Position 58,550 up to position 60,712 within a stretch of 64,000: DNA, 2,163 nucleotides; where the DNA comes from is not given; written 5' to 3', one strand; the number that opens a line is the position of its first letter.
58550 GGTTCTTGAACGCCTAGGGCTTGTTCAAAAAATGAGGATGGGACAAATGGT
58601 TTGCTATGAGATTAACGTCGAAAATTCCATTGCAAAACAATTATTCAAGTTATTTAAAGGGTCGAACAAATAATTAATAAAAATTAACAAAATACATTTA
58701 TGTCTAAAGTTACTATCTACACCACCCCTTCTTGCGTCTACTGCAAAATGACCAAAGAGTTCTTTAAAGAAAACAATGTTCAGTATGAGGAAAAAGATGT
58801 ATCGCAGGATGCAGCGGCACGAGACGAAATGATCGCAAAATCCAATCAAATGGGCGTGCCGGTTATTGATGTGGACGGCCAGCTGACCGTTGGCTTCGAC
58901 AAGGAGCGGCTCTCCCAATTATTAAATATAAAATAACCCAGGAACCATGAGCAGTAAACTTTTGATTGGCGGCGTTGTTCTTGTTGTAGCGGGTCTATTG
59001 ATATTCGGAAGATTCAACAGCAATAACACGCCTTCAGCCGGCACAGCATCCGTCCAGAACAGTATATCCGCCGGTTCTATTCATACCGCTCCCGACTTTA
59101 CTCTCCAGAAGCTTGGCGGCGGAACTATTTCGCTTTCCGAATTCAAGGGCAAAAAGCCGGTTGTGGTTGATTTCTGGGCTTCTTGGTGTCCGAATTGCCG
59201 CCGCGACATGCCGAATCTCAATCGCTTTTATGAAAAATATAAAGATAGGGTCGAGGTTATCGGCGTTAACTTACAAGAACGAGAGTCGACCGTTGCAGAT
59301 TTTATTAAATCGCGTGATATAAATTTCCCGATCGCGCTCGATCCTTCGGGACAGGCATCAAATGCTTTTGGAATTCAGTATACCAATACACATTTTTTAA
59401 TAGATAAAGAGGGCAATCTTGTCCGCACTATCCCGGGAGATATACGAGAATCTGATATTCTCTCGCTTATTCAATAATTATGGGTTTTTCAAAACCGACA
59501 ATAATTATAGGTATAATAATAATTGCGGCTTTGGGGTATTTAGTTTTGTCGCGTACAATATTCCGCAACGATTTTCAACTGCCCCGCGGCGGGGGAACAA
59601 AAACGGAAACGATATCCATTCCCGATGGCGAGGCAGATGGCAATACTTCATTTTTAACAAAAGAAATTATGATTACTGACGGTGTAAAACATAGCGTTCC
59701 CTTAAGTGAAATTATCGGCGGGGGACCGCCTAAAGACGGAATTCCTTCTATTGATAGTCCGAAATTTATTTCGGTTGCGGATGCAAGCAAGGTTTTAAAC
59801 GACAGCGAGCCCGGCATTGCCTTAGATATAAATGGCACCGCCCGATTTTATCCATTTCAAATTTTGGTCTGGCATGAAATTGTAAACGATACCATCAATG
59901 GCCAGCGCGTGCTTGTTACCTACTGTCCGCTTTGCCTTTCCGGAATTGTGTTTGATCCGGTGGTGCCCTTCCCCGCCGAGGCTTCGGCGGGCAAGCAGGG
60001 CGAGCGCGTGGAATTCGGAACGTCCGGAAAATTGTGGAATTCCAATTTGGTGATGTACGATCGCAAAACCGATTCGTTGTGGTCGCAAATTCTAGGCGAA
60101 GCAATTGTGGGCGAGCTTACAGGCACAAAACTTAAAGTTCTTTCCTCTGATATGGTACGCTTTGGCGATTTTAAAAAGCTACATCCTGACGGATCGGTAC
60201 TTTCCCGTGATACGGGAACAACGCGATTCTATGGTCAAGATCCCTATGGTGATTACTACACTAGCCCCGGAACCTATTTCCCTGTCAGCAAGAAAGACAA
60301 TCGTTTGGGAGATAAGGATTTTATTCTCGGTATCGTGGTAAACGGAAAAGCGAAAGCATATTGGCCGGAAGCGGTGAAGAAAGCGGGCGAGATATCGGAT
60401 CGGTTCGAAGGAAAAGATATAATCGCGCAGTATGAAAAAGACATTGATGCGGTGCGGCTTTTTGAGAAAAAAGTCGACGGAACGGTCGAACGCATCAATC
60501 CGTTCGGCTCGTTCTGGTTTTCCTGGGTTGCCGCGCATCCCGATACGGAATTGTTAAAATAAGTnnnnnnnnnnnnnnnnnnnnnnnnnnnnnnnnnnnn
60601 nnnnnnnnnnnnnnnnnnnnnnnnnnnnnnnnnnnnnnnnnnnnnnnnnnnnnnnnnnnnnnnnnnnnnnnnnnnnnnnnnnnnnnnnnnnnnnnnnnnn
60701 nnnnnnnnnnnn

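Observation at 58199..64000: AT-rich (~40% GC) redox/metal-type island beginning exactly at the 3' end of tRNA-Ser(CGA)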

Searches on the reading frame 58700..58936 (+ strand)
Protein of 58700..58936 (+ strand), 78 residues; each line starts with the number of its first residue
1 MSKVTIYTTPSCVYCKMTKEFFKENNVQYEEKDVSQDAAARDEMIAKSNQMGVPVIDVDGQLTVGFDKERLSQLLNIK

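Call 4: search_protein_families(library=pfam, proteins=[window:58700-58936:+], max_evalue=0.01)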
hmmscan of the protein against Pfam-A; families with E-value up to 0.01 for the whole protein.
window:58700-58936:+ (78 aa): 5 families
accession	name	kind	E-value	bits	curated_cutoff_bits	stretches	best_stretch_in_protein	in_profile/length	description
PF00462.30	Glutaredoxin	-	1.3e-20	73.7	22.9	1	4-62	1-59/60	Glutaredoxin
PF13417.12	GST_N_3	-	4.9e-05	24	22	1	7-61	2-55/75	Glutathione S-transferase, N-terminal domain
PF13192.12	Thioredoxin_3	-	7.1e-05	23.2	24.8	1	3-64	2-61/76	Thioredoxin domain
PF05768.20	Glrx-like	-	0.0012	19.5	26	1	3-75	1-76/77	Glutaredoxin-like domain (DUF836)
PF03960.21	ArsC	-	0.0053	17.5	24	0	8-72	2-77/79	ArsC family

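Call 46: search_protein_families(library=ncbifam, proteins=[window:58700-58936:+], max_evalue=0.01)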
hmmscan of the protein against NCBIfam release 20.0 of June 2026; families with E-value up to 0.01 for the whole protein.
window:58700-58936:+ (78 aa): 23 families
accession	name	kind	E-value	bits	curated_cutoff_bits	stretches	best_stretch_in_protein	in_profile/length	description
TIGR02196.1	GlrX_YruB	hypoth_equivalog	5.9e-28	97.2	88.55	1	3-76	1-74/74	glutaredoxin-like protein, YruB-family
NF041212.1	Uxx_star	subfamily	8.7e-18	64.3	66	1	4-68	1-66/70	Uxx-star family glutaredoxin-like (seleno)protein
TIGR02194.1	GlrX_NrdH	subfamily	8.2e-16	58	85.75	1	4-74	1-71/72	glutaredoxin-like protein NrdH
TIGR02181.1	GRX_bact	equivalog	3.5e-15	56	90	1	4-67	1-65/80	glutaredoxin 3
NF007923.0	PRK10638.1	equivalog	4.9e-13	49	129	1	1-67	1-67/83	glutaredoxin 3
NF045501.1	HUGP_GUXX-star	exception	1.8e-11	44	325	1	2-66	165-230/236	HUGP/GUXX-star fusion selenoprotein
TIGR02200.1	GlrX_actino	hypoth_equivalog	1.3e-10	41.6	89.5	1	3-60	1-59/77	mycoredoxin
NF041211.1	gluta_UXX_star_2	equivalog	1.5e-10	40.9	100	1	4-67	1-65/71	UXX-star (seleno)protein family 2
NF041114.2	gluta_UXX_star_1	equivalog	2.2e-09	37.4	72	1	4-66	1-64/70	UXX-star selenoprotein family 1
TIGR01617.1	arsC_related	subfamily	6.5e-09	36.1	75.05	1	5-44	2-41/117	Spx/MgsR family RNA polymerase-binding regulatory protein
NF002459.0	PRK01655.1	subfamily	7.3e-08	32.5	123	1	4-45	2-43/132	transcriptional regulator Spx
TIGR02190.1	GlrX-dom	hypoth_equivalog_domain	1.5e-07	31.2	99.3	1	3-68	9-73/79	glutaredoxin-family domain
NF009210.0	PRK12559.1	equivalog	2e-06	27.9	159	1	4-44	2-42/131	transcriptional regulator SpxA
TIGR02180.1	GRX_euk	equivalog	2.7e-06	27.5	87.25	1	4-66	1-68/84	glutaredoxin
NF009885.0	PRK13344.1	equivalog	3.3e-06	27.1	152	1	4-46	2-44/132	transcriptional regulator Spx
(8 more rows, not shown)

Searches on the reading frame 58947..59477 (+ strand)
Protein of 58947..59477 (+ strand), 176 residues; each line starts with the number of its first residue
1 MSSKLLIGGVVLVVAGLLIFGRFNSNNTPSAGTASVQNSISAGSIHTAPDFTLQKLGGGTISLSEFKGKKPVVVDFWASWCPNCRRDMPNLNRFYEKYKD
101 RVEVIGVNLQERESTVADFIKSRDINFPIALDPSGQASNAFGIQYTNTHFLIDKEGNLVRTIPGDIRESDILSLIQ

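Call 4: search_protein_families(library=pfam, proteins=[window:58947-59477:+], max_evalue=0.01)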
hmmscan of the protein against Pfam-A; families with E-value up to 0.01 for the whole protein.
window:58947-59477:+ (176 aa): 6 families
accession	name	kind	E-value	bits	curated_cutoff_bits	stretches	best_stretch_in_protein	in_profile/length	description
PF00578.27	AhpC-TSA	-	1.7e-30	105.9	26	1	47-159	4-122/124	AhpC/TSA family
PF08534.16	Redoxin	-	2.5e-29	102.4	26.6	1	47-170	5-143/148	Redoxin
PF13905.12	Thioredoxin_8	-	2e-18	66.9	27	1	70-157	2-93/94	Thioredoxin-like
PF00085.26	Thioredoxin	-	2.4e-11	44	23.5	1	68-119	17-68/103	Thioredoxin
PF13098.12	Thioredoxin_2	-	1.2e-08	35.6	27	1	68-173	4-102/104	Thioredoxin-like domain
PF13911.12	AhpC-TSA_2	-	0.00087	20.1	27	1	92-151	3-62/114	AhpC/TSA antioxidant enzyme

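Call 46: search_protein_families(library=ncbifam, proteins=[window:58947-59477:+], max_evalue=0.01)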
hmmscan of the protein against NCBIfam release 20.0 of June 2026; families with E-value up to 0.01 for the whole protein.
window:58947-59477:+ (176 aa): 22 families
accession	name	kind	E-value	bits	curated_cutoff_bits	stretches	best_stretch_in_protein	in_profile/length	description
NF002854.0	PRK03147.1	subfamily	2.4e-34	118.8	170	1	37-172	33-166/176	thiol-disulfide oxidoreductase ResA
NF041202.1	StoA_CxxC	exception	1.2e-25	90.2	210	1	47-169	32-155/163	endospore biogenesis thiol-disulfide oxidoreductase StoA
NF041054.1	WAxxUGC_long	equivalog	1.4e-14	54.2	300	1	46-161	82-197/354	ResA-like WAxxUGC motif-containing protein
TIGR00385.1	dsbE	subfamily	6.7e-14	51.8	123.15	1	40-169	32-161/173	DsbE family thiol:disulfide interchange protein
NF010625.0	PRK14018.1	equivalog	8.9e-14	50.9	522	1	40-175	27-169/521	bifunctional peptide-methionine (S)-S-oxide reductase MsrA/peptide-methionine (R)-S-oxide reductase MsrB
NF047696.1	ThlDiSintTplARhiz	equivalog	5.3e-13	49.2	230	1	46-115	75-144/219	thiol:disulfide interchange protein TlpA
TIGR01068.1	thioredoxin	equivalog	9.5e-12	45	96.8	1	67-118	12-63/101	thioredoxin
NF038285.1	deiodinase_rel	hypoth_equivalog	2.1e-10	40.6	250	1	46-111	180-246/347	deiodinase family protein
NF011941.0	PRK15412.1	equivalog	3.7e-09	36.4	359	1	39-166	36-163/185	thiol:disulfide interchange protein DsbE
NF006960.0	PRK09437.1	equivalog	7.5e-09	35.7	140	1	41-144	5-106/156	thioredoxin-dependent thiol peroxidase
NF008229.0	PRK10996.1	equivalog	3.8e-08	33.2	125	1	66-125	49-107/141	thioredoxin TrxC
NF047697.1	ThioredTrxAClost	equivalog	5.9e-08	32.8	140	1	68-112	16-60/105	thioredoxin TrxA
NF040769.1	SelL_rel_redox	subfamily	1.6e-06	27.9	120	1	46-152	1-109/173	SelL-related redox protein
NF006898.0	PRK09381.1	equivalog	4.2e-06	27.1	138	1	67-117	19-69/109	thioredoxin TrxA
NF053650.1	PerredPrxQDein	equivalog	0.00011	22.1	260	1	49-143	2-95/148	thioredoxin-dependent peroxiredoxin PrxQ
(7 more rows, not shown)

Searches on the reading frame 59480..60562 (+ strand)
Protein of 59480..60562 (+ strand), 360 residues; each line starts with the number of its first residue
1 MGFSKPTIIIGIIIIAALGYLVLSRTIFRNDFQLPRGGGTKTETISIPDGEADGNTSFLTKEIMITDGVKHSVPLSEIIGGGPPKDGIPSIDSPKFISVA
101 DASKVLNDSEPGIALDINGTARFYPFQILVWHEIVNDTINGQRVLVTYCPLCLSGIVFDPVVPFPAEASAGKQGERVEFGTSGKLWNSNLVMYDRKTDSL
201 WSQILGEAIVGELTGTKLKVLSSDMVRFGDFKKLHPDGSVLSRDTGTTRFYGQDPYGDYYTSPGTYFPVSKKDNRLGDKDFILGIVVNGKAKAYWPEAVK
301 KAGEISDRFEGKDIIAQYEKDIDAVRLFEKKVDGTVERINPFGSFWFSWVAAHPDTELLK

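Call 4: search_protein_families(library=pfam, proteins=[window:59480-60562:+], max_evalue=0.01)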
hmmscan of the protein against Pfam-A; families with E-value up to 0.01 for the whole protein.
window:59480-60562:+ (360 aa): 1 family
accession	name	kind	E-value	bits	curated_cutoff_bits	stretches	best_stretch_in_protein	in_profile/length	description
PF11376.13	DUF3179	-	1.1e-88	297.9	27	1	85-356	1-292/292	Protein of unknown function (DUF3179)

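Call 44: search_solved_structures(query=window:59480-60562:+, max_evalue=1)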
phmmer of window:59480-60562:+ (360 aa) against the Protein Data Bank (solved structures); distinct sequences matched with E-value up to 1: 1.
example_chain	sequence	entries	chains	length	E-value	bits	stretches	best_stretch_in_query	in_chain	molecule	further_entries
3j9o_A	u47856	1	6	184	0.84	11.9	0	291-336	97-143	Intracellular growth locus protein A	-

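Call 46: search_protein_families(library=ncbifam, proteins=[window:59480-60562:+], max_evalue=0.01)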
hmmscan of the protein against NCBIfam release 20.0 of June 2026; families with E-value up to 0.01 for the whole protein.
window:59480-60562:+ (360 aa): 0 families

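Call 85: predict_structure(protein=window:59480-60562:+)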
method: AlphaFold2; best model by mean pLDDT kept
length: 360 residues; sequences in the alignment: 1
mean_pLDDT: 33.0   pTM: 0.18
mean pLDDT of the five models: 33.0, 28.7, 27.9, 27.3, 27.0
residues with pLDDT >= 90: 9; 70-90: 11; 50-70: 7; < 50: 333
segments of 3 or more residues with pLDDT < 50: 28-360
pLDDT, mean of each block of 10 residues (from residue 1): 81 92 59 36 29 29 24 29 29 25 29 27 28 30 30 26 26 35 28 31 32 35 31 29 26 28 25 27 24 29 31 25 29 31 32 33
secondary structure, 60 per line:
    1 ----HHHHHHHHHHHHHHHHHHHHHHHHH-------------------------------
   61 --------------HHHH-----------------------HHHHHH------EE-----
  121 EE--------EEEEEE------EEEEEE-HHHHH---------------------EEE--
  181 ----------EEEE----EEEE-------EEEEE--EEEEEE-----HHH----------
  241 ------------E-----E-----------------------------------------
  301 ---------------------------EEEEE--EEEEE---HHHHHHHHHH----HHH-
elements in order: H5-29 H75-78 H102-107 E131-136 E143-148 H150-154 E176-178 E191-194 E199-202 E210-214 E217-222 E328-332 E335-339 H343-352
